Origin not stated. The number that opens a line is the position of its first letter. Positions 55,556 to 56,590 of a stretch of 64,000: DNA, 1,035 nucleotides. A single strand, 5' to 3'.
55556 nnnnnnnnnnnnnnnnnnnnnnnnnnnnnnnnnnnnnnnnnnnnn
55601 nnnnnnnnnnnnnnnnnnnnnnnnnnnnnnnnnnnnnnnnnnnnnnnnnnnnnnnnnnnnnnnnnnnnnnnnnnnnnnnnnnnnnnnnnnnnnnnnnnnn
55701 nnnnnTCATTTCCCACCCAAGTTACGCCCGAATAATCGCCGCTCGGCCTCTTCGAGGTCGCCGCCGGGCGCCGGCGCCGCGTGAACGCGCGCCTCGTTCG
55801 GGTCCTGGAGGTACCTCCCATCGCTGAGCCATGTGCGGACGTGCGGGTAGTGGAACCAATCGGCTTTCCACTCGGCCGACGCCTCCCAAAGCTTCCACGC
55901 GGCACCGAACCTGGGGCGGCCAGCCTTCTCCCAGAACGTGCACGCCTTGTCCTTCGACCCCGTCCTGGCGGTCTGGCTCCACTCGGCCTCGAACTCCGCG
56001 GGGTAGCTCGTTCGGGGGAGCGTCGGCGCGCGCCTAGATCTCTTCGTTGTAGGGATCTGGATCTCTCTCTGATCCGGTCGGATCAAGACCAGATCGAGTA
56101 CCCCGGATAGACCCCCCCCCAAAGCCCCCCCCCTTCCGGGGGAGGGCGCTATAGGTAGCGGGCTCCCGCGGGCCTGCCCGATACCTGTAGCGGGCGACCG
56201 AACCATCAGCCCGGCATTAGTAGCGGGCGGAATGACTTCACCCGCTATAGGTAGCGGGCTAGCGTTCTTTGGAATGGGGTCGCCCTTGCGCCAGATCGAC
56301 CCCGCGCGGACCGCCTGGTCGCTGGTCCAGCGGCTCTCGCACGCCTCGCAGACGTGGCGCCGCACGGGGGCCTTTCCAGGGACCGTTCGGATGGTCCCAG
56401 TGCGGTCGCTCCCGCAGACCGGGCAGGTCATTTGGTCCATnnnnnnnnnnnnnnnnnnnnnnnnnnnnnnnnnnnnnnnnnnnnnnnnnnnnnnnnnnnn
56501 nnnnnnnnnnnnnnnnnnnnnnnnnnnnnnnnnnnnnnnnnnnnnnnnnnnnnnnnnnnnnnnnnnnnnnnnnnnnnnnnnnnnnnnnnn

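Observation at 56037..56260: Origin-like block inside the initiator-like gene: four in-phase iterons, six clustered GATC sites and two G9 tracts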

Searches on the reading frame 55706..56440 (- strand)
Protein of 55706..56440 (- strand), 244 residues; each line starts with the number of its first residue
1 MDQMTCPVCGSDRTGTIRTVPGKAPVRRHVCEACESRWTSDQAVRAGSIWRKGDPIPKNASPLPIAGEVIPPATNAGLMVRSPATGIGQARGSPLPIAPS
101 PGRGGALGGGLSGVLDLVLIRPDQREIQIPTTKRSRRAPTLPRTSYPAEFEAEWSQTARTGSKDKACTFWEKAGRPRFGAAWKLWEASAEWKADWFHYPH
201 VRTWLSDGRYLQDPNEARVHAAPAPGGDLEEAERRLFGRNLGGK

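Call 9: search_protein_families(library=pfam, proteins=[window:55706-56440:-], max_evalue=0.1)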
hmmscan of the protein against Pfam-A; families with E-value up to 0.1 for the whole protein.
window:55706-56440:- (244 aa): 5 families
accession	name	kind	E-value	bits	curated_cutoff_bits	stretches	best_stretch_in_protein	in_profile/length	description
PF22811.2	Zn_ribbon_NrdR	-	0.00011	22.5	27.2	1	4-40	1-40/42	Transcriptional repressor NrdR-like, N-terminal domain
PF24859.1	FdhE_central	-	0.00037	21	27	1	5-39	1-36/39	FdhE, central domain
PF12760.12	Zn_ribbon_IS1595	-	0.023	15.1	25.4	1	5-35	20-44/46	Transposase zinc-ribbon domain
PF11781.13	Zn_ribbon_RRN7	-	0.036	14.2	27.1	0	4-13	5-14/32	Zinc-finger of RNA-polymerase I-specific TFIIB, Rrn7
PF02701.20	Zn_ribbon_Dof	-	0.056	14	26.6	0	3-45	3-45/59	Dof domain, zinc finger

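Call 10: search_protein_families(library=phrogs, proteins=[window:55706-56440:-], max_evalue=0.01)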
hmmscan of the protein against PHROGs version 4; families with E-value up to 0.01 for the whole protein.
window:55706-56440:- (244 aa): 2 families
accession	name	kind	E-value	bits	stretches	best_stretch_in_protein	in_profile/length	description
phrog_10675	-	unknown function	0.001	20.3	1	2-39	4-42/98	-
phrog_270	-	DNA, RNA and nucleotide metabolism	0.0026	18.2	1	93-226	140-262/383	replication initiation protein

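Call 12: find_homologous_proteins(query=window:55706-56440:-)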
Query window:55706-56440:- (244 aa): 1 proteins with E <= 0.001 among 2149 candidates.
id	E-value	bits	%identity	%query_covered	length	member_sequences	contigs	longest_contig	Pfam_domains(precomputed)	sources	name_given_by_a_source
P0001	7.9e-74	266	57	97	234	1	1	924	PF22811.3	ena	-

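Call 14: find_encoding_contigs(protein=P0001, flank=10000)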
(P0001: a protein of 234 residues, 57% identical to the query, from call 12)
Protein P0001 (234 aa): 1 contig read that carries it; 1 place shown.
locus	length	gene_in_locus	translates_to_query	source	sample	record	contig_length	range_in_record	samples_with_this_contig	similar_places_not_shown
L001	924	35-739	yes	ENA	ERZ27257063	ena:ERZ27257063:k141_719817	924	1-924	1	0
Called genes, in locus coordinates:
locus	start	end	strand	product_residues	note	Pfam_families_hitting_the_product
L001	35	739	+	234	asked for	PF22811:Zn_ribbon_NrdR (weak)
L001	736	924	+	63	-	?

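Call 15: find_encoding_contigs(protein=window:55706-56440:-, flank=10000)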
Protein window:55706-56440:- (244 aa): no gene with exactly this product is on record in the collection.

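Call 20: find_related_loci(query=A1, collection=viral_contigs, flank=6000)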
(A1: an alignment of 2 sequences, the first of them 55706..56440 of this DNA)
Query A1 (244 aa) in viral_contigs; peptide patterns used: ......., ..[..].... (x = any residue, [..] = any of these).
70 stretches matched a pattern, but none encodes a relative of the query by tblastn (E <= 1e-3).

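Call 21: find_related_loci(query=A1, collection=metagenome_contigs, flank=8000)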
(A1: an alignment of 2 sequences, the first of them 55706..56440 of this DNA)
Query A1 (244 aa) in metagenome_contigs; peptide patterns used: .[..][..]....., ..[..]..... (x = any residue, [..] = any of these).
221 stretches matched a pattern, but none encodes a relative of the query by tblastn (E <= 1e-3).

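Call 22: find_related_loci(query=A1, collection=genome_contigs, flank=8000)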
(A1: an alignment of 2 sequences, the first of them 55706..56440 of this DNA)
Query A1 (244 aa) in genome_contigs; peptide patterns used: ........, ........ (x = any residue, [..] = any of these).
32 stretches matched a pattern, but none encodes a relative of the query by tblastn (E <= 1e-3).

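Call 29: search_protein_representatives(alignment_id=A1)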
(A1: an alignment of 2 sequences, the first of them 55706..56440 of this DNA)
Query: 2 sequences, 254 profile positions. Proteins with E-value up to 0.001 (for the whole library): 110; up to 1e-10: 36; up to 1e-30: 8. The best 110 are listed.
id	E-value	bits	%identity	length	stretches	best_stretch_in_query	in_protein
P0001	6.6e-139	477.9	-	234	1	4-250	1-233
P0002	3.2e-73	262.6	-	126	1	128-254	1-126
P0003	1.8e-40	155.4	-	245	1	101-231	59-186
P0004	2.9e-35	138.3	-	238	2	105-231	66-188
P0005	1.1e-33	133.2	-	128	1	143-239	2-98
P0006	5.4e-32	127.5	-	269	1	18-236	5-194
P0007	1.7e-31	126.0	-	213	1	89-235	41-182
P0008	8.1e-31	123.7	-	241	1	5-234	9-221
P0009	3.3e-30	121.7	-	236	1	98-232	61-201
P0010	3.7e-30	121.5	-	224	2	112-232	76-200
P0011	4.9e-30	121.1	-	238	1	147-235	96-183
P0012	7.9e-30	120.5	-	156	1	92-225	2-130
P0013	1.5e-29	119.6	-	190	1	145-232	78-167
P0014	2.2e-29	119.0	-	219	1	94-232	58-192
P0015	1.2e-28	116.6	-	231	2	125-232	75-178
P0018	1.1e-24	103.6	-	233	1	4-249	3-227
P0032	2.2e-12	63.3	-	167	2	4-61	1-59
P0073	9.1e-06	41.6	-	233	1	4-227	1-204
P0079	3.3e-05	39.8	-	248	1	4-204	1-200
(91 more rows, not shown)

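Call 35: find_related_loci(query=A4, collection=viral_contigs, flank=5000)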
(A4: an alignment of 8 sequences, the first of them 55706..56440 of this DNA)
Query A4 (244 aa) in viral_contigs; peptide patterns used: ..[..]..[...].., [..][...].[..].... (x = any residue, [..] = any of these).
79 stretches matched a pattern, but none encodes a relative of the query by tblastn (E <= 1e-3).

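Call 36: find_homologous_proteins(query=A3, max_evalue=0.00001)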
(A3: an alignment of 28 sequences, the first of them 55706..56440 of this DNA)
Query A3 (28 sequences) (244 aa, profile of the alignment): 8 proteins with E <= 0.00001 among 8000 candidates.
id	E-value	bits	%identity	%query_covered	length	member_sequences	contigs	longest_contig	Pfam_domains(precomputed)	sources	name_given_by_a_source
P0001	1.2e-57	214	57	97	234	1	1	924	PF22811.3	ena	-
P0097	1.3e-47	181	28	77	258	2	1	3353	PF22811.3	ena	-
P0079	5.7e-46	175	27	75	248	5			PF22811.3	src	-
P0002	6.5e-37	146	100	52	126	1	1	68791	-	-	-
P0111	1.6e-34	138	28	83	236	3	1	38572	-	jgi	-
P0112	4.2e-32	130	40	16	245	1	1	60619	PF22811.3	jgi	jgi:hypothetical protein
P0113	6.7e-29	119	26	93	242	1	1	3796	PF22811.3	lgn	-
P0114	2.1e-25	108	28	25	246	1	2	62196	PF22811.3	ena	-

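Call 37: find_encoding_contigs(protein=P0111, flank=4000, max_places=2)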
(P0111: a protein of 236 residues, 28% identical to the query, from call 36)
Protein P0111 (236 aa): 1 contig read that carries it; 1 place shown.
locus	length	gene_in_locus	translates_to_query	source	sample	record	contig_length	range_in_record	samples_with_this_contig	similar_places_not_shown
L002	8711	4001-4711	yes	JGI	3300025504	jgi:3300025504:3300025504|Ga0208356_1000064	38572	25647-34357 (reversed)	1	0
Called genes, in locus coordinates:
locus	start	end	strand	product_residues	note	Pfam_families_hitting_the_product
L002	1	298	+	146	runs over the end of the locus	-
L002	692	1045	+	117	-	-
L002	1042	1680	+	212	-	-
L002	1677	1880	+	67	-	-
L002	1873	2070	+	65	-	-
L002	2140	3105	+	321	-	PF00589:Phage_integrase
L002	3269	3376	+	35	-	-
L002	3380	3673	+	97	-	-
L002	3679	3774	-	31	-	-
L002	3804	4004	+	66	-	-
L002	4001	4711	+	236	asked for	-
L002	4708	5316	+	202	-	PF20081:DUF6475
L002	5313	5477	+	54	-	-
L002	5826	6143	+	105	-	-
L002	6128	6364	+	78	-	-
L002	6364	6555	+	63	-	-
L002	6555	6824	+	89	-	-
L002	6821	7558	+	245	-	-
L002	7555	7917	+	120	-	PF11753:DUF3310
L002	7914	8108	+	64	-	-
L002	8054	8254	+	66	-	-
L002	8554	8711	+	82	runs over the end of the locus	-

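Call 38: find_encoding_contigs(protein=P0112, flank=4000, max_places=2)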
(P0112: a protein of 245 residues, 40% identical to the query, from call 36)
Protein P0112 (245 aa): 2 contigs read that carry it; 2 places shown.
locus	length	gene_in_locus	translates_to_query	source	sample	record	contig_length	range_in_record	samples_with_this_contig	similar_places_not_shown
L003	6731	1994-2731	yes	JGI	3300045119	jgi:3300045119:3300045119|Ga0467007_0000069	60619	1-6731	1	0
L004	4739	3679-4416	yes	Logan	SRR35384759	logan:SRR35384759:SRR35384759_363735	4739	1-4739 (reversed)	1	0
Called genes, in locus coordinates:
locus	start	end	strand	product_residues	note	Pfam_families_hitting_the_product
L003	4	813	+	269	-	-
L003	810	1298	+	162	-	-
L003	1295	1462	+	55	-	-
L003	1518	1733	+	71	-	-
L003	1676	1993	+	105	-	-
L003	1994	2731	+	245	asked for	PF22811:Zn_ribbon_NrdR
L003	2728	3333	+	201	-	PF20081:DUF6475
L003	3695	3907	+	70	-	-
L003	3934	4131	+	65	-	-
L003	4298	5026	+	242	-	PF01555:N6_N4_Mtase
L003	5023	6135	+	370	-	PF01555:N6_N4_Mtase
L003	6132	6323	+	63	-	-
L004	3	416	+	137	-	?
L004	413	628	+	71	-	-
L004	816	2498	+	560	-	PF00145:DNA_methylase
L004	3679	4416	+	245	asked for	PF22811:Zn_ribbon_NrdR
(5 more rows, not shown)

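Call 39: find_encoding_contigs(protein=P0114, flank=4000, max_places=2)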
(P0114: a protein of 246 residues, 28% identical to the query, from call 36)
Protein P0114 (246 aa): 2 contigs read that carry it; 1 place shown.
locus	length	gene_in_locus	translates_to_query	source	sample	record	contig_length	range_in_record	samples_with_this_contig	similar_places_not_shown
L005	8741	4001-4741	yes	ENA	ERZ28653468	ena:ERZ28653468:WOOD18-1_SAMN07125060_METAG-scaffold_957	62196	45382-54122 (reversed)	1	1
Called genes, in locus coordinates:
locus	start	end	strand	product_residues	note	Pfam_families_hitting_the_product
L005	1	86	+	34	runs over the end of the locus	-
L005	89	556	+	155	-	-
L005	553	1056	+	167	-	-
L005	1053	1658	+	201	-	-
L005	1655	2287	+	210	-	-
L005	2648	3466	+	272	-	-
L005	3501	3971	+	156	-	-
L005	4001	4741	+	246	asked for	PF22811:Zn_ribbon_NrdR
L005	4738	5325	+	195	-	PF20081:DUF6475 (weak)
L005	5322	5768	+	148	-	-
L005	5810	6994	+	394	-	-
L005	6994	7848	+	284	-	PF02511:Thy1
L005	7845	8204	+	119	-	-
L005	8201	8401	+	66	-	-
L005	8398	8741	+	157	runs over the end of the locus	-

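Call 42: search_protein_families(library=pfam, alignment_id=A3, max_evalue=0.01)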
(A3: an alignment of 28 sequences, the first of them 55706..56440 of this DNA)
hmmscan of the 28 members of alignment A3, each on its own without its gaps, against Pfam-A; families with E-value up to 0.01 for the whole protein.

A. member 1, window:55706-56440:- (244 aa): 2 families
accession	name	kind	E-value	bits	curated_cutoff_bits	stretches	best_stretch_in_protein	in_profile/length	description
PF22811.2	Zn_ribbon_NrdR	-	0.00011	22.5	27.2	1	4-40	1-40/42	Transcriptional repressor NrdR-like, N-terminal domain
PF24859.1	FdhE_central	-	0.00037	21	27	1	5-39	1-36/39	FdhE, central domain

B. families by the number of members that match (of 28 scanned): 7 families
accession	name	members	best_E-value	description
PF22811.2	Zn_ribbon_NrdR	13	4.4e-14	Transcriptional repressor NrdR-like, N-terminal domain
PF08271.17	Zn_Ribbon_TF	2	0.0043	TFIIB zinc-binding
PF24859.1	FdhE_central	1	0.00037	FdhE, central domain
PF06566.16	Chon_Sulph_att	1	0.0047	Chondroitin sulphate attachment domain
PF00684.25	DnaJ_CXXCXGXG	1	0.0078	DnaJ central domain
PF05207.18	Zn_ribbon_CSL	1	0.0079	CSL zinc finger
PF21344.3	Zn_ribbon_LysW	1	0.0093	Alpha-aminoadipate carrier protein LysW-like, globular domain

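Call 43: search_protein_families(library=phrogs, alignment_id=A3, max_evalue=0.01)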
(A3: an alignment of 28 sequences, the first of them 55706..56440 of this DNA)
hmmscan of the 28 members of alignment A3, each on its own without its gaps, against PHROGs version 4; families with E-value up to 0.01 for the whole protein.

A. member 1, window:55706-56440:- (244 aa): 2 families
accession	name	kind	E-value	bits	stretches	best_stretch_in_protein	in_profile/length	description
phrog_10675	-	unknown function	0.001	20.3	1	2-39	4-42/98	-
phrog_270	-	DNA, RNA and nucleotide metabolism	0.0026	18.2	1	93-226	140-262/383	replication initiation protein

B. families by the number of members that match (of 28 scanned): 7 families
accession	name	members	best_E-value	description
phrog_270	-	27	1.7e-11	replication initiation protein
phrog_9474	-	13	5.1e-09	replication initiation protein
phrog_9327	-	10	3.6e-08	primosomal protein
phrog_10675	-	6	1.7e-06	-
phrog_36879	-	3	4.2e-05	-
phrog_13172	-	1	0.0058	HTH DNA binding protein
phrog_1751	-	1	0.0063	-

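Call 44: search_dna_similar(query=window:55706-56440:-, collection=phages, mode=protein, max_evalue=0.01, max_rows=30)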
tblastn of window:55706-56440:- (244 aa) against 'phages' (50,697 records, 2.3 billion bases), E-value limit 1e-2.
No match.

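Call 46: find_encoding_contigs(protein=P0018, flank=4000, max_places=1)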
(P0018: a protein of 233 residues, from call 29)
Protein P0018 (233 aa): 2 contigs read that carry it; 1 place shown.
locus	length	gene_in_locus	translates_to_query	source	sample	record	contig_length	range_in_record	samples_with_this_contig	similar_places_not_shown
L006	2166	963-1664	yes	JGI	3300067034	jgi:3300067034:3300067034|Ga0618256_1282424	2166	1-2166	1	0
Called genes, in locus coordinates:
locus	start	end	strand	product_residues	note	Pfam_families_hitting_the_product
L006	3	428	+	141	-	?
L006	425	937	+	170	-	PF08299:Bac_DnaA_C (weak)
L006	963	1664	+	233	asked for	PF22811:Zn_ribbon_NrdR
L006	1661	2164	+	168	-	?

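Call 47: find_encoding_contigs(protein=P0008, flank=4000, max_places=1)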
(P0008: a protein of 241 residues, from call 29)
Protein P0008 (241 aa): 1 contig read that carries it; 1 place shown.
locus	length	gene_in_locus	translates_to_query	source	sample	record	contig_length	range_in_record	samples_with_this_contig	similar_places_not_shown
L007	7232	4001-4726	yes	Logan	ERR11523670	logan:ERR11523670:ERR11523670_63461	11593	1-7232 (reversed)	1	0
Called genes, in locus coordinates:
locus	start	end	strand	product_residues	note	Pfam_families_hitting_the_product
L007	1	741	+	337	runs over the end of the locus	PF04404:ERF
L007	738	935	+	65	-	-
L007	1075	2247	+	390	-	PF00589:Phage_integrase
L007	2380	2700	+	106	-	-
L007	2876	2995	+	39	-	-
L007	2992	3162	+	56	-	-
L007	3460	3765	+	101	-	-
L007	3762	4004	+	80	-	-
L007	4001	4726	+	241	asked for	-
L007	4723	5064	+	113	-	-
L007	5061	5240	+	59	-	-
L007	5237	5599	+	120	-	-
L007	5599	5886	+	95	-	-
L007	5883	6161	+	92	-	PF08281:Sigma70_r4_2 (weak)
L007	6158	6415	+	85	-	-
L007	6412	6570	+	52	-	-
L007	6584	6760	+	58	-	-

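Call 48: find_encoding_contigs(protein=P0004, flank=4000, max_places=1)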
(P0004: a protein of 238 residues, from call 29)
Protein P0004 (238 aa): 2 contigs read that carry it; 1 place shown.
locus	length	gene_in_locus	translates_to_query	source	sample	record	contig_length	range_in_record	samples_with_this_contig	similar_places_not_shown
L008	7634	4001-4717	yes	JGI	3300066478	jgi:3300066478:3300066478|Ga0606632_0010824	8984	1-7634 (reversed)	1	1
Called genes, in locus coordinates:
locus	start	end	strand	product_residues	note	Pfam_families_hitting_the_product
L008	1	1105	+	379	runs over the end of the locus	PF00589:Phage_integrase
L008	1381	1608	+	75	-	-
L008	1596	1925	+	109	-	-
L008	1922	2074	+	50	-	-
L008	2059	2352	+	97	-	-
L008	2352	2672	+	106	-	-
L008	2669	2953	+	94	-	PF08299:Bac_DnaA_C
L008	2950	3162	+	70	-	-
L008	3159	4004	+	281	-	-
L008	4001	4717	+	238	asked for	-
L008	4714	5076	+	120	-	-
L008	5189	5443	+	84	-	-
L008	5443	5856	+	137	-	PF00436:SSB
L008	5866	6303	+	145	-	-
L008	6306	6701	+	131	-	-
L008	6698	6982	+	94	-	PF13223:DUF4031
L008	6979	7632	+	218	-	?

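Call 49: find_encoding_contigs(protein=P0009, flank=4000, max_places=1)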
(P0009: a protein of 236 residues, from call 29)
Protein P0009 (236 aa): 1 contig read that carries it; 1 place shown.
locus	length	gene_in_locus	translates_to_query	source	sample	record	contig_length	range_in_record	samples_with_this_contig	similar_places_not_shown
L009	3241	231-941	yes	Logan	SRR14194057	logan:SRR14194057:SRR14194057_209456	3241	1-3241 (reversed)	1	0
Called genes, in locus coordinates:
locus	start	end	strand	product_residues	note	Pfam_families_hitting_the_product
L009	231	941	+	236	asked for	-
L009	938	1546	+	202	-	-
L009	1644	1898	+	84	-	-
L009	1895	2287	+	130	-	-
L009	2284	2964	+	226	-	-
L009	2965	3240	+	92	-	?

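Call 50: find_encoding_contigs(protein=P0015, flank=4000, max_places=1)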
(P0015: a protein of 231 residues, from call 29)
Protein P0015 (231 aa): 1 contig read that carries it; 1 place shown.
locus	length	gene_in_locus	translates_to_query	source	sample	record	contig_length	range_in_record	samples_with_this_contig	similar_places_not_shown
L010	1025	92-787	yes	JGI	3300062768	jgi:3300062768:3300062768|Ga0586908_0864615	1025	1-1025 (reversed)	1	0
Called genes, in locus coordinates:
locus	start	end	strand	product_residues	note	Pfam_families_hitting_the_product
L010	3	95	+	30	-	?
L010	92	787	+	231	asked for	-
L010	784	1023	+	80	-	?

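Call 51: find_encoding_contigs(protein=P0073, flank=4000, max_places=1)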
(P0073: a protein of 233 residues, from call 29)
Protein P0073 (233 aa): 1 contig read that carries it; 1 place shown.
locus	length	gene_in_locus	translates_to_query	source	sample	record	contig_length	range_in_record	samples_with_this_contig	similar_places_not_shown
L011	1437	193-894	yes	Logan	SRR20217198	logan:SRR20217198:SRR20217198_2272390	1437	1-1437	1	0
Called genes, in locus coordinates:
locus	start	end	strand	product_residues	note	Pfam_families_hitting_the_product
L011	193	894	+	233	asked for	-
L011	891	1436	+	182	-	?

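Call 54: predict_structure(alignment_id=A3)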
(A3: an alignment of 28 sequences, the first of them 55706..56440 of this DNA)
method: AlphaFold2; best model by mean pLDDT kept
length: 244 residues; sequences in the alignment: 28
mean_pLDDT: 74.8   pTM: 0.41
mean pLDDT of the five models: 74.8, 74.2, 74.0, 73.9, 72.0
residues with pLDDT >= 90: 93; 70-90: 52; 50-70: 59; < 50: 40
segments of 3 or more residues with pLDDT < 50: 67-69, 72-75, 78-80, 84-86, 90-93, 102-104, 106-118
pLDDT, mean of each block of 10 residues (from residue 1): 86 95 91 97 80 77 54 47 49 53 47 47 56 70 94 97 96 97 92 83 94 76 60 69 52
secondary structure, 60 per line:
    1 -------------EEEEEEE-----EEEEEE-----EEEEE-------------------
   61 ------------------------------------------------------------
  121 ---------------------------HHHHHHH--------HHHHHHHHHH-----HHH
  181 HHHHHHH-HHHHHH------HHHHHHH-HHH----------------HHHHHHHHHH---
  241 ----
elements in order: E14-20 E26-31 E37-41 H148-154 H163-172 H178-187 H189-194 H201-207 H228-237

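Call 58: fold_search(model_id=the predicted structure, library=pdb)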
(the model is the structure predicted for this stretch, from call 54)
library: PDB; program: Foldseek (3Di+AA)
matches with E <= 10: 926; with E <= 0.001: 0
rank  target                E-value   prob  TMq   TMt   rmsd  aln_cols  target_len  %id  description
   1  9a6n_B                3.9e-03  1.00  0.17  0.27   1.0        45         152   36  Integrative model of SOJ-NRDR by crosslinking MS and deep learning (released 2024-09-18)
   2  9gex_A                1.1e-02  1.00  0.16  0.26   0.9        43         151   30  Escherichia coli NrdR with unocuppied outer nucleotide-binding site (released 2026-02-18)
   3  9gex_D                1.2e-02  1.00  0.17  0.28   0.8        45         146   29  Escherichia coli NrdR with unocuppied outer nucleotide-binding site (released 2026-02-18)
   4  9gex_C                1.2e-02  1.00  0.17  0.28   0.8        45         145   29  Escherichia coli NrdR with unocuppied outer nucleotide-binding site (released 2026-02-18)
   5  9gex_B                1.5e-02  1.00  0.17  0.31   0.9        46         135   28  Escherichia coli NrdR with unocuppied outer nucleotide-binding site (released 2026-02-18)
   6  9fxk_A                1.8e-02  1.00  0.17  0.27   1.4        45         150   29  Transcription repressor NrdR from E. coli, AMPPNP/ATP-bound state (released 2025-03-19)
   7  9fxk_F                2.0e-02  1.00  0.17  0.28   0.9        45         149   29  Transcription repressor NrdR from E. coli, AMPPNP/ATP-bound state (released 2025-03-19)
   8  7p37_A                2.0e-02  1.00  0.16  0.26   1.0        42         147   26  Streptomyces coelicolor ATP-loaded NrdR (released 2022-05-11)
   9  9fxk_G                3.7e-02  1.00  0.16  0.26   1.0        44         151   30  Transcription repressor NrdR from E. coli, AMPPNP/ATP-bound state (released 2025-03-19)
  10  9fvr_D                5.3e-02  1.00  0.17  0.27   1.2        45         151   29  Transcription repressor NrdR from E. coli, ATP/dATP-bound state, SeMet protein (released 2025-03-19)
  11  9fvr_A                6.4e-02  1.00  0.16  0.26   1.7        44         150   30  Transcription repressor NrdR from E. coli, ATP/dATP-bound state, SeMet protein (released 2025-03-19)
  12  9fvr_C                7.2e-02  1.00  0.16  0.25   1.2        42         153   31  Transcription repressor NrdR from E. coli, ATP/dATP-bound state, SeMet protein (released 2025-03-19)
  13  8xuf_C                1.4e-01  0.98  0.13  0.56   8.6        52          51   29  CDF1 Dof domain in palindromic-bound complex with DNA duplex (released 2025-03-12)
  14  4z2t_A                4.8e-01  0.97  0.11  0.05   1.4        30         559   10  Crystal Structure of 2-hydroxybiphenyl 3-monooxygenase W225Y from Pseudomonas azelaica (released 2015-08-19)
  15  4cy8_C                6.1e-01  0.96  0.11  0.05   1.5        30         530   10  2-hydroxybiphenyl 3-monooxygenase (HbpA) in complex with FAD (released 2015-03-18)
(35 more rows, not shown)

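Call 66: search_dna_similar(query=P0079, collection=phages, mode=protein, max_evalue=0.001, max_rows=25)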
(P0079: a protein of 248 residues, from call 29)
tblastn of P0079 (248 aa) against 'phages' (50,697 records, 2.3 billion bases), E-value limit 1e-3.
Records with a match: 1; places in all: 1; records where one place covers at least 80% of the query: 0.
Best place of each record, by identity: <60% 1.
By first word of the organism name: Bacteriophage 1.
By host as written in the record: - 1.
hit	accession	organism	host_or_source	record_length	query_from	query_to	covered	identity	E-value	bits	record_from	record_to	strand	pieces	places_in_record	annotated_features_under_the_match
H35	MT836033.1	Bacteriophage sp.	human fecal samples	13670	1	41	17%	55.8%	2e-4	48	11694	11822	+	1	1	record has no annotation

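Call 67: search_dna_similar(query=P0018, collection=phages, mode=protein, max_evalue=0.001, max_rows=25)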
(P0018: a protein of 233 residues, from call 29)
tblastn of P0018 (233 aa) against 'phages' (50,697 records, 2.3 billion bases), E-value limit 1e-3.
No match.
